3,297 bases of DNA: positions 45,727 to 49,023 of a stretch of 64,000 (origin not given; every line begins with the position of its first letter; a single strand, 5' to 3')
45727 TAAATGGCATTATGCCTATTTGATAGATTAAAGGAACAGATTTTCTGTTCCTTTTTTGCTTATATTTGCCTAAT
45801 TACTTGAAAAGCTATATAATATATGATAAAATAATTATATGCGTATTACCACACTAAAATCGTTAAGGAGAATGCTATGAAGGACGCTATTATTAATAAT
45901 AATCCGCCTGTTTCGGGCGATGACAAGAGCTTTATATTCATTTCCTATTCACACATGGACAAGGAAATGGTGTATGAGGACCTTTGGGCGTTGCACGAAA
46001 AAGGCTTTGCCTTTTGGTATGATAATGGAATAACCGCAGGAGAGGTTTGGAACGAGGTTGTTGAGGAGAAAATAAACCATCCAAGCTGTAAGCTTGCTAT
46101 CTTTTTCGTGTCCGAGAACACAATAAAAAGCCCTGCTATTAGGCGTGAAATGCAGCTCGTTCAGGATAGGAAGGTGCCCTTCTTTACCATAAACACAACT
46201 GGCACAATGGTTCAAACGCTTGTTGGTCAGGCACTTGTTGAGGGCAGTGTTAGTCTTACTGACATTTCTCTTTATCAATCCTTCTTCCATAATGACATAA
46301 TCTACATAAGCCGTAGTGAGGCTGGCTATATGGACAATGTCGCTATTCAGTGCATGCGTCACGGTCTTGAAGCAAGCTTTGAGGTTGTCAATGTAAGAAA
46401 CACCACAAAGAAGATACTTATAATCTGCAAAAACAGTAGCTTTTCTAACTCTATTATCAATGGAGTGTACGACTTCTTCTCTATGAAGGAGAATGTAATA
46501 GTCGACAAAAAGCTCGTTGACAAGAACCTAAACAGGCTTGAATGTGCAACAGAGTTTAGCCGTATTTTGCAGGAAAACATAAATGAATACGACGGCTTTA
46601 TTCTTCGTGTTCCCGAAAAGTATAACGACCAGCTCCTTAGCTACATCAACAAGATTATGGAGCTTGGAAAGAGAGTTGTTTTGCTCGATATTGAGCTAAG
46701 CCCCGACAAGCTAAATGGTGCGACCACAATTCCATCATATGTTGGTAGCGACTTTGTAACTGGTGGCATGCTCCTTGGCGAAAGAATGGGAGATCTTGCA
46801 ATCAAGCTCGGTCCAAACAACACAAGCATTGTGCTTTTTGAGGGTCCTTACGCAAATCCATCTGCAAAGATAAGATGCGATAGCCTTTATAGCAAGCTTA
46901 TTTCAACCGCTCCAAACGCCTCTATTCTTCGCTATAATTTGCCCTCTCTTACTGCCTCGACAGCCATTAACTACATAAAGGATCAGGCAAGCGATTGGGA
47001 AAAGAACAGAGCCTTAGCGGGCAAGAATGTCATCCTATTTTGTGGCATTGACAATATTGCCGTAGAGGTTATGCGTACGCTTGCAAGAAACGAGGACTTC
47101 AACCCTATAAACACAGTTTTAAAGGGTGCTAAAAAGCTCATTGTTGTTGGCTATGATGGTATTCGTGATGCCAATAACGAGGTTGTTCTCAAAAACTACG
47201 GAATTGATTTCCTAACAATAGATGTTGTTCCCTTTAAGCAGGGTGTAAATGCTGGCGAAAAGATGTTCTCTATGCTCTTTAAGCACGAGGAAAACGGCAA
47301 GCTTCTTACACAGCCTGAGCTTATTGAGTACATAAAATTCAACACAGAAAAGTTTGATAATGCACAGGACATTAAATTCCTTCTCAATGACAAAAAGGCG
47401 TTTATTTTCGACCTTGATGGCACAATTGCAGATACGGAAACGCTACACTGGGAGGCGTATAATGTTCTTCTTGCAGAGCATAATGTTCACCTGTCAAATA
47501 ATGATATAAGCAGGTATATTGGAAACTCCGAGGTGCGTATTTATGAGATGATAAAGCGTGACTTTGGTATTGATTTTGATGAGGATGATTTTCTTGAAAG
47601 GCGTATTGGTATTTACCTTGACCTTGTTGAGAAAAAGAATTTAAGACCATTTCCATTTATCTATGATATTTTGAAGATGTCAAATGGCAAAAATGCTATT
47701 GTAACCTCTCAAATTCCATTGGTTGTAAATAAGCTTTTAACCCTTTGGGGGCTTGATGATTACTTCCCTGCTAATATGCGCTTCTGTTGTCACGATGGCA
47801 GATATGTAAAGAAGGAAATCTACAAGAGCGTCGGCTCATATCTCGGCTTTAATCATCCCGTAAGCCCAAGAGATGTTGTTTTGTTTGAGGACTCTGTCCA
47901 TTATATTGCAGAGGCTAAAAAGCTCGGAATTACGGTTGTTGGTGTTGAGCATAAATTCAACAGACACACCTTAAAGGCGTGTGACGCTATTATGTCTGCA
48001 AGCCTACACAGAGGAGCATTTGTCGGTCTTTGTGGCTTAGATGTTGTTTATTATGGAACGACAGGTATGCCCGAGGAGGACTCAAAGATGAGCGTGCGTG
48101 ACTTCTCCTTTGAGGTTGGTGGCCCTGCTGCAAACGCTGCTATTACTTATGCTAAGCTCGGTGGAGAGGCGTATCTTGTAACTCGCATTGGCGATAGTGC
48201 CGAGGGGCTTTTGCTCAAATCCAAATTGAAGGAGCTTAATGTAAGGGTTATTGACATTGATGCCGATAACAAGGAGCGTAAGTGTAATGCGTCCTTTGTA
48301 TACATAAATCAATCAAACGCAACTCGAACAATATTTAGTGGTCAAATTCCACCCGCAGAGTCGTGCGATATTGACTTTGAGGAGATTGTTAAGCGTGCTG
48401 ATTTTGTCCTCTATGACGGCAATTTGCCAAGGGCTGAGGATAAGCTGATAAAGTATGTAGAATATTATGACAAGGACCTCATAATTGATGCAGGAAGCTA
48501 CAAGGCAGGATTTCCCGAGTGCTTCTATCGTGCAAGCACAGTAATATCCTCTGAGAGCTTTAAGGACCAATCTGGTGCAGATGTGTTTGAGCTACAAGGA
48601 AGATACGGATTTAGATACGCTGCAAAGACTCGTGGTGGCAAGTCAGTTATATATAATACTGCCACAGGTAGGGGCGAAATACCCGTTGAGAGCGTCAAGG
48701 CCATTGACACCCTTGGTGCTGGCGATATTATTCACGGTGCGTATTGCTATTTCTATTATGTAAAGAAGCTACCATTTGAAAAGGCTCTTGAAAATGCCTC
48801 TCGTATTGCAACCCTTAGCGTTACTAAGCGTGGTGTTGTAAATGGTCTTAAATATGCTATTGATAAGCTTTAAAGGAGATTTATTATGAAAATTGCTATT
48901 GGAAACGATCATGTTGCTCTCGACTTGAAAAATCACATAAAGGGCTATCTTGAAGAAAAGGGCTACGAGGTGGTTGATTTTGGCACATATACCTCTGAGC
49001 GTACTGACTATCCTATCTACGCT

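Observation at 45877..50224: TIR / sugar-binding PBP / HAD phosphatase / PfkB kinase in one 998-aa protein, co-transcribed with rpiB and a ROK kinase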

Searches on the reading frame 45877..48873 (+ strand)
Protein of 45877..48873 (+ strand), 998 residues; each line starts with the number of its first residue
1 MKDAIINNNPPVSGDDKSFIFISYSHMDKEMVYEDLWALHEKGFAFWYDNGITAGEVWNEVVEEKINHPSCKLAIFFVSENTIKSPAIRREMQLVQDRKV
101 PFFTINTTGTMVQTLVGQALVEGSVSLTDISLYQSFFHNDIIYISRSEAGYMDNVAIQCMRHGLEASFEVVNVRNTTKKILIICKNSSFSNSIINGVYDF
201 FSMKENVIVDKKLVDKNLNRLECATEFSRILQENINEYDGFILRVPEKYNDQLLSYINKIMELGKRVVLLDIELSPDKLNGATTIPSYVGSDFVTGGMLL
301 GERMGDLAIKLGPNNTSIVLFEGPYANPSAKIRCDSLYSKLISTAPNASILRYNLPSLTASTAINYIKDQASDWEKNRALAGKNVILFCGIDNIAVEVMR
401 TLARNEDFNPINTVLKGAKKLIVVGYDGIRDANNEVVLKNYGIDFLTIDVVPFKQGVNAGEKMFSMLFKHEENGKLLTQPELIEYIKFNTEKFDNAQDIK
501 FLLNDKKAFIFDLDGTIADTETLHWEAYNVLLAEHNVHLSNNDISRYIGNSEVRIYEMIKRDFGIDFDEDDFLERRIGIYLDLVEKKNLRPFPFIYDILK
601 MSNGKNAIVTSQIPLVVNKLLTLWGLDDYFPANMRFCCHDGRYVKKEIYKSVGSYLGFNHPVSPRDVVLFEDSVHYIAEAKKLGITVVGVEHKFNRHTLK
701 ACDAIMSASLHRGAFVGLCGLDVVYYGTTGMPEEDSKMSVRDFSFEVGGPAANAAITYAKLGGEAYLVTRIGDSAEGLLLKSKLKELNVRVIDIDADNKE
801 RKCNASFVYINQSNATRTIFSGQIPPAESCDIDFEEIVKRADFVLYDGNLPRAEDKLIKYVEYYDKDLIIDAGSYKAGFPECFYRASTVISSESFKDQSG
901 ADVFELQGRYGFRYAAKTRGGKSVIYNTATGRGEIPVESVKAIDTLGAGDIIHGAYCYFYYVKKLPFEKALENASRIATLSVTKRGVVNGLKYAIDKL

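Call 3: search_protein_families(library=pfam, proteins=[window:45877-48873:+], max_evalue=0.01)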
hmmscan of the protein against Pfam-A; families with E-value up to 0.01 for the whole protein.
window:45877-48873:+ (998 aa): 5 families
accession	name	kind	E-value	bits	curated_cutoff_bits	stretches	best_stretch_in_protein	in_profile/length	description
PF00294.29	PfkB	-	3.7e-21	76.2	25.8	2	731-850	21-139/302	pfkB family carbohydrate kinase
PF13419.12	HAD_2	-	4.4e-17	63.2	23.8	1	510-690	2-178/178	Haloacid dehalogenase-like hydrolase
PF13676.11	TIR_2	-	6.2e-11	43.3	28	1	20-97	1-77/122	TIR domain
PF00702.32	Hydrolase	-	1.8e-07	32.2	26.4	1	507-683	2-190/191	haloacid dehalogenase-like hydrolase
PF13407.12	Peripla_BP_4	-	0.0031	17.5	35.1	1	237-379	55-169/258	Periplasmic binding protein domain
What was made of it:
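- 45928..46359 (+): TIR domain (aa 18-161). The Glu91 codon is at 46147-46149. Pfam TIR_2 43.3 bits (call 3).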

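Call 4: search_protein_families(library=ncbifam, proteins=[window:45877-48873:+], max_evalue=0.01)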
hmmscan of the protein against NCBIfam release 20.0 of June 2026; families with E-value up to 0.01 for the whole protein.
window:45877-48873:+ (998 aa): 24 families
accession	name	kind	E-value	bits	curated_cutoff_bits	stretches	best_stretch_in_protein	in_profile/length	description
TIGR02152.1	D_ribokin_bact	equivalog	1.8e-21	76.8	299.65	1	716-991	4-290/298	ribokinase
TIGR04382.1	myo_inos_iolC_N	equivalog_domain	6.9e-12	45.2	300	1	739-820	25-105/309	5-dehydro-2-deoxygluconokinase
NF008353.0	PRK11142.1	equivalog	6.7e-10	38.9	341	1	911-987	214-289/307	ribokinase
NF006957.1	PRK09434.1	equivalog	1.3e-09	38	450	1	748-803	27-82/302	fructokinase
TIGR02009.1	PGMB-YQAB-SF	subfamily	2.8e-09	37.5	153.35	1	507-632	2-132/186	beta-phosphoglucomutase family hydrolase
NF053626.1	RibKinHalex1628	equivalog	4.8e-09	36.1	330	1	729-986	19-277/293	ATP-dependent ribose-1-phosphate kinase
NF008000.0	PRK10725.1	equivalog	7.3e-09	36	215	1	506-691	5-186/188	fructose-1-phosphate/6-phosphogluconate phosphatase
TIGR01990.1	bPGM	equivalog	2.7e-07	30.7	189.4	1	507-603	2-102/187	beta-phosphoglucomutase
NF009695.0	PRK13222.1-2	equivalog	7.7e-07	28.8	225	1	504-698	4-201/226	phosphoglycolate phosphatase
TIGR02198.1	rfaE_dom_I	equivalog_domain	3.3e-06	26.5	345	1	744-799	44-98/315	D-glycero-beta-D-manno-heptose-7-phosphate kinase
NF007854.0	PRK10563.1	equivalog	9.5e-06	25.4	211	1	506-575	4-73/221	6-phosphogluconate phosphatase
NF009804.0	PRK13288.1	equivalog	1e-05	25.2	218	1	507-632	4-127/215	pyrophosphatase PpaX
NF041332.1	KDG_KDGal_kin_Halo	equivalog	1e-05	25.2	440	1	733-817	18-100/320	bifunctional 2-dehydro-3-deoxygluconokinase/2-dehydro-3-deoxygalactonokinase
NF040938.1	KDG_KDGal_kin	equivalog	1.3e-05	24.4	400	1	939-986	242-288/305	bifunctional 2-dehydro-3-deoxygluconokinase/2-dehydro-3-deoxygalactonokinase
TIGR01509.1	HAD-SF-IA-v3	subfamily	4e-05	23.8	29.4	0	661-690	125-154/154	HAD-IA family hydrolase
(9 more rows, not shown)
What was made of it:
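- On Ribokinase (TIGR02152 equivalog): 76.8 bits against a cutoff of 299.65 (call 4)
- Closest known: Kinase/phosphatase pairs acting on sugar phosphates. Different: HldE matches are far below cutoff (call 4).
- There are weak NCBIfam hits to heptose-7-P kinase domain I (26.5 bits, call 4).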

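Call 5: find_homologous_proteins(query=window:45877-48873:+)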
Query window:45877-48873:+ (998 aa): 23 proteins with E <= 0.001 among 8000 candidates.
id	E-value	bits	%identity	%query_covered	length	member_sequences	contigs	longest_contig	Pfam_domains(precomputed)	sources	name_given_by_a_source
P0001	0.0e+0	2272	100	100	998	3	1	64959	PF13419.13,PF00702.33,PF00294.30,PF13676.12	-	-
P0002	0.0e+0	1722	72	100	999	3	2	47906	PF13419.13,PF00702.33,PF00294.30,PF13676.12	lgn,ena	-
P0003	0.0e+0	1666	70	100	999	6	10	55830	PF13419.13,PF00702.33,PF00294.30,PF13676.12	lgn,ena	-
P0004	0.0e+0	1648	69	100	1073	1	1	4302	PF13419.13,PF00702.33,PF00294.30,PF13676.12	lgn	-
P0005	0.0e+0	1637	71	100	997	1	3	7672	PF13419.13,PF00702.33,PF00294.30,PF13676.12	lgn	-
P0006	0.0e+0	1613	68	100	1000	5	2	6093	PF13419.13,PF00702.33,PF00294.30,PF13676.12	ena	-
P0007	0.0e+0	1608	69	100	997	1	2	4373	PF13419.13,PF00702.33,PF00294.30,PF13676.12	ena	-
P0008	0.0e+0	1571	67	100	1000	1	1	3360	PF13419.13,PF00702.33,PF00294.30,PF13676.12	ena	-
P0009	0.0e+0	1552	66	100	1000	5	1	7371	PF13419.13,PF00702.33,PF00294.30,PF13676.12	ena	-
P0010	0.0e+0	1552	66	100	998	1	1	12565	PF13419.13,PF00702.33,PF00294.30,PF13676.12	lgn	-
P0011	0.0e+0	1498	63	100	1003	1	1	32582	PF13419.13,PF00702.33,PF00294.30,PF13676.12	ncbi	-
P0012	0.0e+0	1491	64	100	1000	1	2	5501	PF13419.13,PF00702.33,PF00294.30,PF13676.12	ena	-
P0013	0.0e+0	1460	63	100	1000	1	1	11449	PF13419.13,PF00294.30,PF13676.12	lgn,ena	-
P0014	0.0e+0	1437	62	99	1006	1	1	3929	PF13419.13,PF00294.30,PF13676.12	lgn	-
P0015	0.0e+0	1433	62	98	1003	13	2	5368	PF13419.13,PF00702.33,PF00294.30,PF13676.12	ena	-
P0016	0.0e+0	1196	53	99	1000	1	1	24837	PF13419.13,PF00702.33,PF00294.30,PF13676.12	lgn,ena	-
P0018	0.0e+0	1152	51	99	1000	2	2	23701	PF13419.13,PF13407.13,PF00702.33,PF00294.30,PF13676.12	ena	-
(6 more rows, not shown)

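Call 6: search_protein_families(library=padloc, proteins=[window:45877-48873:+], max_evalue=0.01)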
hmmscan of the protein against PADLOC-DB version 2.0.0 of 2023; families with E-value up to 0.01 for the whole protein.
window:45877-48873:+ (998 aa): 3 families
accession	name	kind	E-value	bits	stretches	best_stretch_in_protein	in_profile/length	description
PDLC02012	SAVED5--SAVED_TIR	-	2.5e-06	24.8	1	17-107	13-107/404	-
PDLC02421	Aga_TIR-PNTD1-PNTD2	-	1.4e-05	22.4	1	16-97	2-84/430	Class I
PDLC05062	PDC-S66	-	0.0033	14.9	1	19-58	150-191/282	-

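Call 7: find_related_loci(query=window:45877-48873:+, collection=genome_contigs, flank=10000)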
Query window:45877-48873:+ (998 aa) in genome_contigs; peptide patterns used: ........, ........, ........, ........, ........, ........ (x = any residue, [..] = any of these).
57 stretches matched a pattern; 2 encode a relative of the query (tblastn E <= 1e-3); 2 distinct loci.
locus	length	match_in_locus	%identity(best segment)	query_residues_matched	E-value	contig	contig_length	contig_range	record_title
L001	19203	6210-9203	64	1-998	0e+0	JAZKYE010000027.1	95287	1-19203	MAG: Eubacteriales bacterium isolate T1900045105_TC20190099.MAGScoT_cleanbin_000006 SGB_4778_k141_2296091, whole genome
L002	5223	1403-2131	25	748-987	3e-5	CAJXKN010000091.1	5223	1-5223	MAG TPA_asm: uncultured Caldiserica bacterium isolate SRR4023290_bin.14_MetaBAT_v2.12.1_MAG genome assembly, contig: NOD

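Call 9: find_encoding_contigs(protein=P0003, flank=10000, max_places=4)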
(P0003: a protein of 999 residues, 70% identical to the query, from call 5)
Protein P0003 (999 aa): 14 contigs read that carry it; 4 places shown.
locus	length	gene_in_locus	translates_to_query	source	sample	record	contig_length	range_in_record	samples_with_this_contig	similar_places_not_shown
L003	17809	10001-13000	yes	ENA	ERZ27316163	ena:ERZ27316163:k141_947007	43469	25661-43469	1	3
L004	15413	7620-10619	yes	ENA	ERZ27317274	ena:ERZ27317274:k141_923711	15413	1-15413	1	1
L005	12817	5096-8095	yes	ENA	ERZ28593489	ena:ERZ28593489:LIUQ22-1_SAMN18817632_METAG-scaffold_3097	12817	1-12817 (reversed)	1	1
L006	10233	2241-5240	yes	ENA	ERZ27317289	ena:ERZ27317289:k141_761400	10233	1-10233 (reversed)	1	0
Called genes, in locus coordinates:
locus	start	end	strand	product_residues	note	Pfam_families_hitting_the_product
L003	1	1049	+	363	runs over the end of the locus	PF00266:Aminotran_5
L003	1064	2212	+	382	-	PF00389:2-Hacid_dh, PF02826:2-Hacid_dh_C, PF03446:NAD_binding_2 (weak)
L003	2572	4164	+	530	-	PF00149:Metallophos, PF02872:5_nucleotid_C (faint)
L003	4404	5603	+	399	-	PF01966:HD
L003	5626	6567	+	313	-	PF01368:DHH, PF02272:DHHA1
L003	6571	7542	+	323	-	PF01368:DHH, PF02272:DHHA1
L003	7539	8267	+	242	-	PF01975:SurE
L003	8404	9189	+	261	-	PF23023:Anti-Pycsar_Apyc1 (faint), PF12706:Lactamase_B_2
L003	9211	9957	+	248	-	PF06283:ThuA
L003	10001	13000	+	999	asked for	PF13676:TIR_2, PF00702:Hydrolase, PF13419:HAD_2, PF00294:PfkB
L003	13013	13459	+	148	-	PF02502:LacAB_rpiB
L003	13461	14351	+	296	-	PF00480:ROK, PF01869:BcrAD_BadFG (faint)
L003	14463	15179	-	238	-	PF00106:adh_short, PF01370:Epimerase (weak), PF08659:KR, PF13561:adh_short_C2, PF23441:SDR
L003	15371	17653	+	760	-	PF17132:Glyco_hydro_106 (faint)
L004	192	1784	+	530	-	PF00149:Metallophos, PF02872:5_nucleotid_C (faint)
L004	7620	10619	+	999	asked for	PF13676:TIR_2, PF00702:Hydrolase, PF13419:HAD_2, PF00294:PfkB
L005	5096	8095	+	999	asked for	PF13676:TIR_2, PF00702:Hydrolase, PF13419:HAD_2, PF00294:PfkB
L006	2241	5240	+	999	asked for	PF13676:TIR_2, PF00702:Hydrolase, PF13419:HAD_2, PF00294:PfkB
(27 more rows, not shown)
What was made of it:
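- In the P0003 lineage the gene sits at the end of a same-strand array of nucleotide phosphatases: Metallophos/5'-nucleotidase, HD, two DHH-DHHA1, SurE (call 9).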

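Call 10: find_encoding_contigs(protein=P0016, flank=10000, max_places=3)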
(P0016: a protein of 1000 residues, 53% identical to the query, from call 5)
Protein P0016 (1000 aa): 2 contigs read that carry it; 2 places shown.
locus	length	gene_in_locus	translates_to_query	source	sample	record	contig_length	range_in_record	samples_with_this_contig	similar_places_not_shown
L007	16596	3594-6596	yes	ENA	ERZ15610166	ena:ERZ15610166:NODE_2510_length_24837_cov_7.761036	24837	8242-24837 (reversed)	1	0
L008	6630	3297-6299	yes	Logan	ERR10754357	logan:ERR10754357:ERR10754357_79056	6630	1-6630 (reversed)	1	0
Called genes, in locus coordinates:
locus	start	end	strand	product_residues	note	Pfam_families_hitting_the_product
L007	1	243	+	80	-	?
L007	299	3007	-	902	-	PF05569:Peptidase_M56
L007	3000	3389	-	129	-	PF03965:Penicillinase_R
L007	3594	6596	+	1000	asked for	PF13676:TIR_2, PF00702:Hydrolase, PF13419:HAD_2, PF00294:PfkB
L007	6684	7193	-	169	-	PF07670:Gate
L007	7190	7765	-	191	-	PF07670:Gate (weak)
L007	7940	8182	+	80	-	PF04014:MazE_antitoxin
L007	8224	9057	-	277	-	PF00590:TP_methylase, PF23016:RsmI_C (weak)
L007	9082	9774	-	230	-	PF01135:PCMT (weak), PF02475:TRM5-TYW2_MTfase (weak), PF05175:MTS, PF13847:Methyltransf_31, PF13649:Methyltransf_25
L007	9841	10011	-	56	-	PF00037:Fer4, PF13237:Fer4_10, PF14697:Fer4_21, PF12838:Fer4_7, PF13187:Fer4_9, PF13484:Fer4_16 (weak), PF12797:Fer4_2 (weak), PF00037:Fer4, +5 more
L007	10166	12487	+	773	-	PF02861:Clp_N (weak), PF23569:NBD_SMAX1, PF00004:AAA, PF17871:AAA_lid_9, PF02151:UVR (weak), PF00004:AAA, PF07724:AAA_2, PF07728:AAA_5, +11 more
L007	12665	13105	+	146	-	PF02381:MraZ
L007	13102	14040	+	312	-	PF01795:Methyltransf_5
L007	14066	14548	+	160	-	-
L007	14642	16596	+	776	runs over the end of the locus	PF03717:PBP_dimer, PF00905:Transpeptidase, PF03793:PASTA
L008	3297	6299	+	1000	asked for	PF13676:TIR_2, PF00702:Hydrolase, PF13419:HAD_2, PF00294:PfkB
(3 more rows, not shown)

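Call 11: find_encoding_contigs(protein=P0018, flank=10000, max_places=3)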
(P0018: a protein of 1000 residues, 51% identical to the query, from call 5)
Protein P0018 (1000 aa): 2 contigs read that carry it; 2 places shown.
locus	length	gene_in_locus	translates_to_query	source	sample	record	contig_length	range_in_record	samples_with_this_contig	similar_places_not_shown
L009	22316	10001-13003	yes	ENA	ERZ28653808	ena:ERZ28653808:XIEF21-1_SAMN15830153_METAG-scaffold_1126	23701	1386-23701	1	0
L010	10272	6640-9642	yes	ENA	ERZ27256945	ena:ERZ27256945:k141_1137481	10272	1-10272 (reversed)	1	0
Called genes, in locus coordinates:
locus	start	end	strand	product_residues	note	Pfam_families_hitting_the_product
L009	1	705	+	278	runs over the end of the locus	PF02535:Zip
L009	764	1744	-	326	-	PF13280:WYL, PF25583:WCX (weak)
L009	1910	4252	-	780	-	PF02534:T4SS-DNA_transf, PF10412:TrwB_AAD_bind (faint), PF12696:TraG-D_C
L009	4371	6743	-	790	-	PF13676:TIR_2, PF24885:TPR_NPHP3, PF13424:TPR_12, PF13374:TPR_10, PF13424:TPR_12, PF13374:TPR_10, PF13424:TPR_12, PF13424:TPR_12, +10 more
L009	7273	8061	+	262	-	-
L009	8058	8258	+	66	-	-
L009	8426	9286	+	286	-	-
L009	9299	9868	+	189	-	PF00574:CLP_protease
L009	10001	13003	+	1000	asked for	PF13676:TIR_2, PF13407:Peripla_BP_4 (faint), PF00702:Hydrolase (weak), PF13419:HAD_2, PF00294:PfkB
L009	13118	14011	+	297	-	PF13191:AAA_16 (weak), PF00004:AAA, PF07724:AAA_2 (weak), PF07726:AAA_3 (faint), PF07728:AAA_5, PF13401:AAA_22 (weak)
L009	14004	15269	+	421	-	PF05762:VWA_CoxE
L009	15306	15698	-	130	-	PF01243:PNPOx_N (weak)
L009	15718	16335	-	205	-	PF02525:Flavodoxin_2 (weak), PF03358:FMN_red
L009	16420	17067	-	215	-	-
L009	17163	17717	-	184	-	-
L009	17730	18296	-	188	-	-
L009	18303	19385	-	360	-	PF05343:Peptidase_M42, PF01546:Peptidase_M20 (weak)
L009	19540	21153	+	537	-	PF00128:Alpha-amylase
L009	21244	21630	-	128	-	PF06094:GGACT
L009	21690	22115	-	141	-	PF01327:Pep_deformylase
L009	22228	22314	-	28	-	?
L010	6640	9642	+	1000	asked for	PF13676:TIR_2, PF13407:Peripla_BP_4 (faint), PF00702:Hydrolase (weak), PF13419:HAD_2, PF00294:PfkB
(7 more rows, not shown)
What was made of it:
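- One member sits beside a TIR-TPR protein (call 11).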

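Call 31: find_encoding_contigs(protein=P0002, flank=10000, max_places=2)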
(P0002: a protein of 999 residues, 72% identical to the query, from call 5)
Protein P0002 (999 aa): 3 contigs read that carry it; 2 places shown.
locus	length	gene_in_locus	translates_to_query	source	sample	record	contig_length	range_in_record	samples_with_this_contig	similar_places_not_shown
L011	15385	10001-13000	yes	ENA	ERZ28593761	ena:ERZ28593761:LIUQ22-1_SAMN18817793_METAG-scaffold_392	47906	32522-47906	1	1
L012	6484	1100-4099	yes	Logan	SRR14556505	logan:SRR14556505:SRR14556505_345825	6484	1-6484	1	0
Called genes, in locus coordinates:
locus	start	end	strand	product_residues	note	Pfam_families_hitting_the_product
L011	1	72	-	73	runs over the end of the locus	PF12844:HTH_19 (weak), PF13443:HTH_26, PF01381:HTH_3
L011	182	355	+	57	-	-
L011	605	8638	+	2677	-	-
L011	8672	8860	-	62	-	-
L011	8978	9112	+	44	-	PF04014:MazE_antitoxin (weak)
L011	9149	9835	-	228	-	-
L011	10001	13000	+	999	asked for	PF13676:TIR_2, PF00702:Hydrolase (weak), PF13419:HAD_2, PF00294:PfkB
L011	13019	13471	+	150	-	PF02502:LacAB_rpiB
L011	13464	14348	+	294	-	PF00480:ROK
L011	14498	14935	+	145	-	-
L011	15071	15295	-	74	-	PF02229:PC4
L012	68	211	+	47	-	PF04014:MazE_antitoxin (weak)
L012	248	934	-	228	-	-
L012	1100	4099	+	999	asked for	PF13676:TIR_2, PF00702:Hydrolase (weak), PF13419:HAD_2, PF00294:PfkB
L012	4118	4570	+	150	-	PF02502:LacAB_rpiB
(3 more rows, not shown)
